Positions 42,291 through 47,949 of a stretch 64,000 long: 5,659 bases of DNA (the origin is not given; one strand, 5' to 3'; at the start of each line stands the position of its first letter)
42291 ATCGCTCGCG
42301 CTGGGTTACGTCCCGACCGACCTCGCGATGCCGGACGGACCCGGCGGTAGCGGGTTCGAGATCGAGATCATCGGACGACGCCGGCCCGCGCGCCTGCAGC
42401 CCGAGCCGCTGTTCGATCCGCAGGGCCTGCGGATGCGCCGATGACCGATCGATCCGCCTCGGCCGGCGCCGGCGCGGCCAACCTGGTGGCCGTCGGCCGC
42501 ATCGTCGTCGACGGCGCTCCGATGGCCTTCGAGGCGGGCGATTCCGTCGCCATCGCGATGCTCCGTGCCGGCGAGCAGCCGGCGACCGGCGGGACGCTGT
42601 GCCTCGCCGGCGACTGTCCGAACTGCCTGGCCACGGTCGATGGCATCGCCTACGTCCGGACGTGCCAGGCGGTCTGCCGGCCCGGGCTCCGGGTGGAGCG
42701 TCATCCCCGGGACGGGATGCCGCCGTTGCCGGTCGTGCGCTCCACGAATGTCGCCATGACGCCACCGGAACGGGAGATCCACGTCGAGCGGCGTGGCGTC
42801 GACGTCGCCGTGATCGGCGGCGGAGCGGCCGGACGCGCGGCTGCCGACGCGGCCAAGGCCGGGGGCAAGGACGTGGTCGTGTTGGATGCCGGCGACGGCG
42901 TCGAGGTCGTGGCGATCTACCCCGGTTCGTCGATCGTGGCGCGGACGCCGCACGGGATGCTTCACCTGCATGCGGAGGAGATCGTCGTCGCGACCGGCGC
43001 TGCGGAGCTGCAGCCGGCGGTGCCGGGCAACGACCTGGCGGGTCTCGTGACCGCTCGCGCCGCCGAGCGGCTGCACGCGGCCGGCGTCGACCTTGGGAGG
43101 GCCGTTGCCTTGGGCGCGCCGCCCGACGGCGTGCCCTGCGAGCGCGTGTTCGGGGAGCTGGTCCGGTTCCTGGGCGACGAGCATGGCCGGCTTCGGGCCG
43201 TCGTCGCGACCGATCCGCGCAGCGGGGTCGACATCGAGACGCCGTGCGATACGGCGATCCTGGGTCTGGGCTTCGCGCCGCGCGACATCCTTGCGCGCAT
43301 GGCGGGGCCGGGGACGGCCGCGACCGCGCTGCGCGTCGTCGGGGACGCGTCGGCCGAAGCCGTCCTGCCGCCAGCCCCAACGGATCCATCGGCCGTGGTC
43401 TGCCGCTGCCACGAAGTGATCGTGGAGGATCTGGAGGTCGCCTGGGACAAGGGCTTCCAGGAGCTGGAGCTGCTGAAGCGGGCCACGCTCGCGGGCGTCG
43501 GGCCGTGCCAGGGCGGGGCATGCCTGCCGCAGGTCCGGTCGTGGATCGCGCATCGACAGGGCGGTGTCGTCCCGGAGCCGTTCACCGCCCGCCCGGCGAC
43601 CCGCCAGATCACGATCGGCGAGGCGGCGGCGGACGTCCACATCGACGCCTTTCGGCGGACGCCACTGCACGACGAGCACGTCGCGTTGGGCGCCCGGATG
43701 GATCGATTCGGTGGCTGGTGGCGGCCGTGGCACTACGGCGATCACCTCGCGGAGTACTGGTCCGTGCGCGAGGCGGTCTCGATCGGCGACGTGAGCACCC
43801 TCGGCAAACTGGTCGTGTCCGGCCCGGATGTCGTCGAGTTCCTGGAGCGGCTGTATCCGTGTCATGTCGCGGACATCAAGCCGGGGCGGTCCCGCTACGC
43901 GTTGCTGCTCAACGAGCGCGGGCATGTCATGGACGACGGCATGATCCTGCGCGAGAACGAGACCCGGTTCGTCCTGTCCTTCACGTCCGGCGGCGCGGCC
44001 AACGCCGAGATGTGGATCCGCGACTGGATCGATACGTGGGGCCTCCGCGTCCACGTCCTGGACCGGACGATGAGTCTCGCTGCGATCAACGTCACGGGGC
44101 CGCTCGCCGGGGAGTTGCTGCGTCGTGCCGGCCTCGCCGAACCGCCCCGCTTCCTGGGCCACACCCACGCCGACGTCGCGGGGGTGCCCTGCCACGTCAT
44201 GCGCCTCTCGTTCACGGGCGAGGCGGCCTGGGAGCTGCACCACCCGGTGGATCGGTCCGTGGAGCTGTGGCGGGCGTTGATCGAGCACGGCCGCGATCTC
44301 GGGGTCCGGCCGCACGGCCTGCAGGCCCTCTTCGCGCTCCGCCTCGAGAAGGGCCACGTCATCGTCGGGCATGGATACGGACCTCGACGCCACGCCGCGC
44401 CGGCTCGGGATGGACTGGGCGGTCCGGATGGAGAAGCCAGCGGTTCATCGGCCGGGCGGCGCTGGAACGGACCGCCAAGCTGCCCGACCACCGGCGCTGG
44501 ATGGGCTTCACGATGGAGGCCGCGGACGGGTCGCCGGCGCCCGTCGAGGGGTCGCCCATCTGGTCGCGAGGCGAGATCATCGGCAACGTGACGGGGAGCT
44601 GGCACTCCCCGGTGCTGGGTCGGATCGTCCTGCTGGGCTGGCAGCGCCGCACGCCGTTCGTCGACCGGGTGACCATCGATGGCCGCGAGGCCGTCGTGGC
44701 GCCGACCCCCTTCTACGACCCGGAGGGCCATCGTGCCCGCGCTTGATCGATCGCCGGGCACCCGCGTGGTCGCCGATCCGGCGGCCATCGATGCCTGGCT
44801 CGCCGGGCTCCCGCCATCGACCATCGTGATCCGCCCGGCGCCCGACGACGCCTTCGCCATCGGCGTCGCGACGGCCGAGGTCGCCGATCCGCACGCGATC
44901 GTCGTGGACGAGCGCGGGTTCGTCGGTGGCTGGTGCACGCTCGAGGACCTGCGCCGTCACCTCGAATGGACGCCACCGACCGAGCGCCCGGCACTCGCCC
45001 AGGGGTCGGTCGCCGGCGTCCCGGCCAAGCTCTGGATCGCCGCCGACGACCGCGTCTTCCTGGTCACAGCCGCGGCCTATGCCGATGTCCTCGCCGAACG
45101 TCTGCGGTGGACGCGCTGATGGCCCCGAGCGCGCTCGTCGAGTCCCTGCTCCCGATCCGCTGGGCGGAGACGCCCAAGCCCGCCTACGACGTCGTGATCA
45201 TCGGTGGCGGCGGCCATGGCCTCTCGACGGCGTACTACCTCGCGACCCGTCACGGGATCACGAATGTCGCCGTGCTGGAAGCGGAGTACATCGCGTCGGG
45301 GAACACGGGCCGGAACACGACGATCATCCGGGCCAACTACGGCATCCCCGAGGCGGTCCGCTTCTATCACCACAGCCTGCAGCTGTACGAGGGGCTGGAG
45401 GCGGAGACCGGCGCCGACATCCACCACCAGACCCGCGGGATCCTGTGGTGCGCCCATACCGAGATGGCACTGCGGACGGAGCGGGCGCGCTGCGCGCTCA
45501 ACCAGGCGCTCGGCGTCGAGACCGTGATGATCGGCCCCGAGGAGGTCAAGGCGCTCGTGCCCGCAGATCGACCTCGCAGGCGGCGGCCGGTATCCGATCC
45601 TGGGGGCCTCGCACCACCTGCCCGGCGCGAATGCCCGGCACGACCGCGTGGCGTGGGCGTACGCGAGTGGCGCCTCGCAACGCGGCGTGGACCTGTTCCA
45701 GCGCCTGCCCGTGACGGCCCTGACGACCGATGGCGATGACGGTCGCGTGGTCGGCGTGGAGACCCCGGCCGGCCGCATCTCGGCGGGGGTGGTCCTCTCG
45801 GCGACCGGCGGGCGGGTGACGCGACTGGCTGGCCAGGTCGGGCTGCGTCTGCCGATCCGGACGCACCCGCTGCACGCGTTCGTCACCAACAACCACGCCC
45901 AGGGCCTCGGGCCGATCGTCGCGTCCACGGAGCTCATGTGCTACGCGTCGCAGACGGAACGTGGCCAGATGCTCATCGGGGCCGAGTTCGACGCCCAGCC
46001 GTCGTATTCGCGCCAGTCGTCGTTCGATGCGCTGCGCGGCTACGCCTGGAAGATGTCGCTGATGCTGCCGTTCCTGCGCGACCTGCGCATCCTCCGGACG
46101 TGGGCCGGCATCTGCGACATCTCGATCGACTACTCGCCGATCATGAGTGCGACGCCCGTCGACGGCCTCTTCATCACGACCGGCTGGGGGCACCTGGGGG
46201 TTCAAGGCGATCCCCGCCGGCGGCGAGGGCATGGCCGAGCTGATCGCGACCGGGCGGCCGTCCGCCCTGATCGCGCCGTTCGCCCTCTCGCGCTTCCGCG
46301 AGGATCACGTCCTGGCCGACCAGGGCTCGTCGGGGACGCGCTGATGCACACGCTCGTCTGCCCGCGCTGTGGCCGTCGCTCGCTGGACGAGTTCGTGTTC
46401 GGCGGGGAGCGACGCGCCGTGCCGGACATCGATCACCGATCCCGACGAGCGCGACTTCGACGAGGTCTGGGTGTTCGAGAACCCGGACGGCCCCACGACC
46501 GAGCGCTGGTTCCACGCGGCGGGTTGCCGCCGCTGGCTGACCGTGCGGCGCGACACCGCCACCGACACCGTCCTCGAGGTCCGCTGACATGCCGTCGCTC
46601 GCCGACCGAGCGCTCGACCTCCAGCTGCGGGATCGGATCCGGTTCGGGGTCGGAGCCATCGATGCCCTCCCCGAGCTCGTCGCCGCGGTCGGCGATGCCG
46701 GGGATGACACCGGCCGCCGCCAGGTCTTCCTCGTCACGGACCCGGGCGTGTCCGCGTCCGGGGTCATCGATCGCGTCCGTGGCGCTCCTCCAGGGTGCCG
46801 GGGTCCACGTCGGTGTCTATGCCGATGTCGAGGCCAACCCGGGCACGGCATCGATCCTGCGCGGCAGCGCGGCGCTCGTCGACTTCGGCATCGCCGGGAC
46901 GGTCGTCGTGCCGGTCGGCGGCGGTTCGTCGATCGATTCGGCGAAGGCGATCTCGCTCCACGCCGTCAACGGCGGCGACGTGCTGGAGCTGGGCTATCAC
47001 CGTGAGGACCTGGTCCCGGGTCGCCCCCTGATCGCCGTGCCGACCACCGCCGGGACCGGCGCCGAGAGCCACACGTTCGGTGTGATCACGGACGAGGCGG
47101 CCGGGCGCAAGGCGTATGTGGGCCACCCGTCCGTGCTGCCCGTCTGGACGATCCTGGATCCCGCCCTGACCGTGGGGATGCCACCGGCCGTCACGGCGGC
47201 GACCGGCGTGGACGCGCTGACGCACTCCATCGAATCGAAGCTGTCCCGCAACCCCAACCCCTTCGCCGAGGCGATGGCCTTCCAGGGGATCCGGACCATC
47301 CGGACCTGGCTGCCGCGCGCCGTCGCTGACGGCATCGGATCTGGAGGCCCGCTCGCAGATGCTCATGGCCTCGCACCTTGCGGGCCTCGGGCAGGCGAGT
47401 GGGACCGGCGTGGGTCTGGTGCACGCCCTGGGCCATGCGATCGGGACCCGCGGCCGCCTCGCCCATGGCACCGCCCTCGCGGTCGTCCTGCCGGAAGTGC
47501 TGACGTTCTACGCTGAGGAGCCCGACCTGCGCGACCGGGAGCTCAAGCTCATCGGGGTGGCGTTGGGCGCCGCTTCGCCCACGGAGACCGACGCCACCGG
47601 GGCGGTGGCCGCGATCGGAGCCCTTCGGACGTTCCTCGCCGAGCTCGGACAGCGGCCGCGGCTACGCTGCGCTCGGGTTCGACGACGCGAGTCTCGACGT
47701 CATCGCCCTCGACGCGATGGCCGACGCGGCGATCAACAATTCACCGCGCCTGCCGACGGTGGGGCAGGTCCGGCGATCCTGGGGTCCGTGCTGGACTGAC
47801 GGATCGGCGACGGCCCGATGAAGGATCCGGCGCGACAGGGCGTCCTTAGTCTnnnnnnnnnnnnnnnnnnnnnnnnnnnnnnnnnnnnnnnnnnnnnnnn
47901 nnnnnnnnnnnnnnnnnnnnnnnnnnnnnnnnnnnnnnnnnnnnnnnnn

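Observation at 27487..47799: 20-kb quaternary-amine island encoding a near-complete choline-to-glycine route in which the glycine-betaine demethylation step has no conventional enzyme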

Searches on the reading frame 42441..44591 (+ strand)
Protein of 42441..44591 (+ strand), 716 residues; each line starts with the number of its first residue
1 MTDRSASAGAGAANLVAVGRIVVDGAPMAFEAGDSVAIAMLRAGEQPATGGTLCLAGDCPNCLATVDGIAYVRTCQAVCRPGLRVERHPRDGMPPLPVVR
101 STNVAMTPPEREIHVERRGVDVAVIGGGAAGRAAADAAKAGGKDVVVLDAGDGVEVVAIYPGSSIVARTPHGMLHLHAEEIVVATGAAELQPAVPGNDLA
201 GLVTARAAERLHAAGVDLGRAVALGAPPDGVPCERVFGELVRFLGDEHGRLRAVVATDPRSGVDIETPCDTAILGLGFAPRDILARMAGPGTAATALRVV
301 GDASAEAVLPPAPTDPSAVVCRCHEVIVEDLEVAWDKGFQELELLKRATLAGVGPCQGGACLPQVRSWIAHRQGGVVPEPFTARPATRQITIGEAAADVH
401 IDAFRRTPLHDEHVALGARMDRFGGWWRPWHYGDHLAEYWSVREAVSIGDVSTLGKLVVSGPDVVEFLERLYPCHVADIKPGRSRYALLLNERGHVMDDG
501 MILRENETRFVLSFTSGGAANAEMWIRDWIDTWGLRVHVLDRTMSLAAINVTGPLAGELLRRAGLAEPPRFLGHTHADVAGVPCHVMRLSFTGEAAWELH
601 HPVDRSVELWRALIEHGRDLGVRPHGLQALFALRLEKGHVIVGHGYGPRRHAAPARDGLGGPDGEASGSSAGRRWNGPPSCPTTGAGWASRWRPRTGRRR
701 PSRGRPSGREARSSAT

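Call 7: search_protein_families(library=pfam, proteins=[window:42441-44591:+], max_evalue=0.01)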
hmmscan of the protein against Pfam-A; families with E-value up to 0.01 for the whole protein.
window:42441-44591:+ (716 aa): 6 families
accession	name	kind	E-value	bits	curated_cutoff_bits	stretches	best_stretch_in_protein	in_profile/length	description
PF01571.26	GCV_T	-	2.2e-65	220.9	25.6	1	409-644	1-239/255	Aminomethyltransferase folate-binding domain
PF13510.11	Fer2_4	-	1.8e-11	44.3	22.8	1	21-88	6-80/82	2Fe-2S iron-sulfur cluster binding domain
PF04324.20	Fer2_BFD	-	5.9e-06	27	26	1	319-369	1-48/50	BFD-like [2Fe-2S] binding domain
PF07992.20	Pyr_redox_2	-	1.5e-05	25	26.1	0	154-226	73-150/291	Pyridine nucleotide-disulphide oxidoreductase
PF17806.6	SO_alpha_A3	-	2.3e-05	25.1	23.1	1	321-393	7-81/87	Sarcosine oxidase A3 domain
PF00890.30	FAD_binding_2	-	0.0013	18.4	20.4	1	121-155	1-35/414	FAD binding domain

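Call 14: search_protein_families(library=ncbifam, proteins=[window:42441-44591:+], max_evalue=0.001)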
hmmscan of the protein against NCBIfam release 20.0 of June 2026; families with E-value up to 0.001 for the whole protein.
window:42441-44591:+ (716 aa): 9 families
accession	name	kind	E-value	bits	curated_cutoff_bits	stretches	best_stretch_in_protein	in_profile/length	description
TIGR01372.1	soxA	subfamily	3.2e-72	243.7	1164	1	291-644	486-862/996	sarcosine oxidase subunit alpha family protein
NF001567.0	PRK00389.1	subfamily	2.6e-43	148.4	300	1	404-649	3-244/359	glycine cleavage system aminomethyltransferase GcvT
TIGR00528.1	gcvT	equivalog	3.4e-38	131.5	235.85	1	405-644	2-239/362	glycine cleavage system aminomethyltransferase GcvT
NF010093.0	PRK13579.1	equivalog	4.7e-37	127.6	459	1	403-645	8-244/371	glycine cleavage system aminomethyltransferase GcvT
NF053776.1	TmaoDeMthMsil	equivalog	1.2e-35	123.3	1100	1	397-649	378-639/763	trimethylamine N-oxide demethylase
NF009133.0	PRK12486.1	equivalog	4.8e-14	52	410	1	436-625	45-232/369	dimethylsulfoniopropionate demethylase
NF047633.1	SyrngDmethDesA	equivalog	6.3e-09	34.8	800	1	451-640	53-250/453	syringate O-demethylase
NF047885.1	VanMgalDeMLigM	equivalog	5.6e-06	25.5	580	1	440-640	40-251/461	vanillate/3-O-methylgallate O-demethylase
TIGR03377.1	glycerol3P_GlpA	equivalog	5.4e-05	21.9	552.8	1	312-363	415-467/530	anaerobic glycerol-3-phosphate dehydrogenase subunit GlpA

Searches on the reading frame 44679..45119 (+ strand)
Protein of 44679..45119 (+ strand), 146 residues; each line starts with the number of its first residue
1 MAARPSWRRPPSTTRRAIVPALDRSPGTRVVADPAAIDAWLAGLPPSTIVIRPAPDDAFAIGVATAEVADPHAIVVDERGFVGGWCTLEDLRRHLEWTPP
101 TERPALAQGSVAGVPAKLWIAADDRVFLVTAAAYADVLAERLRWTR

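Call 7: search_protein_families(library=pfam, proteins=[window:44679-45119:+], max_evalue=0.01)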
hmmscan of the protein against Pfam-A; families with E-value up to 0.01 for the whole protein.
window:44679-45119:+ (146 aa): 0 families

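Call 67: search_protein_families(library=pfam, max_evalue=0.01, proteins=[window:44679-45116:+])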
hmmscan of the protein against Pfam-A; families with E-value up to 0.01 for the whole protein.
window:44679-45116:+ (146 aa): 0 families

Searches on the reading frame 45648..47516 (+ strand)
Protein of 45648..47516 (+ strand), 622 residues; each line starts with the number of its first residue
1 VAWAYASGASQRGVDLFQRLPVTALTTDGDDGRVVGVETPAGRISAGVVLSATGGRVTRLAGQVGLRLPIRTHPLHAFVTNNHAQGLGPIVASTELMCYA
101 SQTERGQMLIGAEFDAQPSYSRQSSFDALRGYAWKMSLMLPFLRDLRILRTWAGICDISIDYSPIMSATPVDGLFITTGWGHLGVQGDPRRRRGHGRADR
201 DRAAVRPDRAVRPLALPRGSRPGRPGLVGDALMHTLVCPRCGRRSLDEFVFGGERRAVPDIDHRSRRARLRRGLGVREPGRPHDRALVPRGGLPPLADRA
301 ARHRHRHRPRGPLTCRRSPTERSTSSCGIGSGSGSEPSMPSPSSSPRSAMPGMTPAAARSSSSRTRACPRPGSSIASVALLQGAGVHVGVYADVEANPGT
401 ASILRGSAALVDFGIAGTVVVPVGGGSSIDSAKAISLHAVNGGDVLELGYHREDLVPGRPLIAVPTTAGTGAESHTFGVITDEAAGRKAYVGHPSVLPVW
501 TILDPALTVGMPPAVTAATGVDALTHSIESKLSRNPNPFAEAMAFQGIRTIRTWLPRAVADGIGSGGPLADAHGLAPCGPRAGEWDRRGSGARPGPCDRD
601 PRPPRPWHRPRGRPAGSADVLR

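Call 11: search_protein_families(library=pfam, proteins=[window:45648-47516:+], max_evalue=0.01)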
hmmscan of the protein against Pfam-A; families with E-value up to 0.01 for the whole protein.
window:45648-47516:+ (622 aa): 3 families
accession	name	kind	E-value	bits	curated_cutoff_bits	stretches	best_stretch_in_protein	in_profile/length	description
PF00465.25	Fe-ADH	-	1.8e-27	96.4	31.3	1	379-505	45-168/168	Iron-containing alcohol dehydrogenase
PF01266.30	DAO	-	8.3e-20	72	27.9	1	2-186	152-341/353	FAD dependent oxidoreductase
PF25137.1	ADH_Fe_C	-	8.1e-08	32.6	27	1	516-562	1-47/194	Fe-containing alcohol dehydrogenase family, C-terminal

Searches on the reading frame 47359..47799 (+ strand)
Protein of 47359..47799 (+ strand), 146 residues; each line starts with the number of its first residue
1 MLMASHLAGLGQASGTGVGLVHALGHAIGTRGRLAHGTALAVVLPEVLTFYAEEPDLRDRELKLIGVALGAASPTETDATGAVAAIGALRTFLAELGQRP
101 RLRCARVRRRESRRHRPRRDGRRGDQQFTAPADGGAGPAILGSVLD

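Call 11: search_protein_families(library=pfam, proteins=[window:47359-47799:+], max_evalue=0.01)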
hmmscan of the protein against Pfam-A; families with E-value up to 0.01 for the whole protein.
window:47359-47799:+ (146 aa): 1 family
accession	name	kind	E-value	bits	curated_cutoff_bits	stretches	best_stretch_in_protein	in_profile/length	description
PF25137.1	ADH_Fe_C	-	7.9e-16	58.8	27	1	1-110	56-159/194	Fe-containing alcohol dehydrogenase family, C-terminal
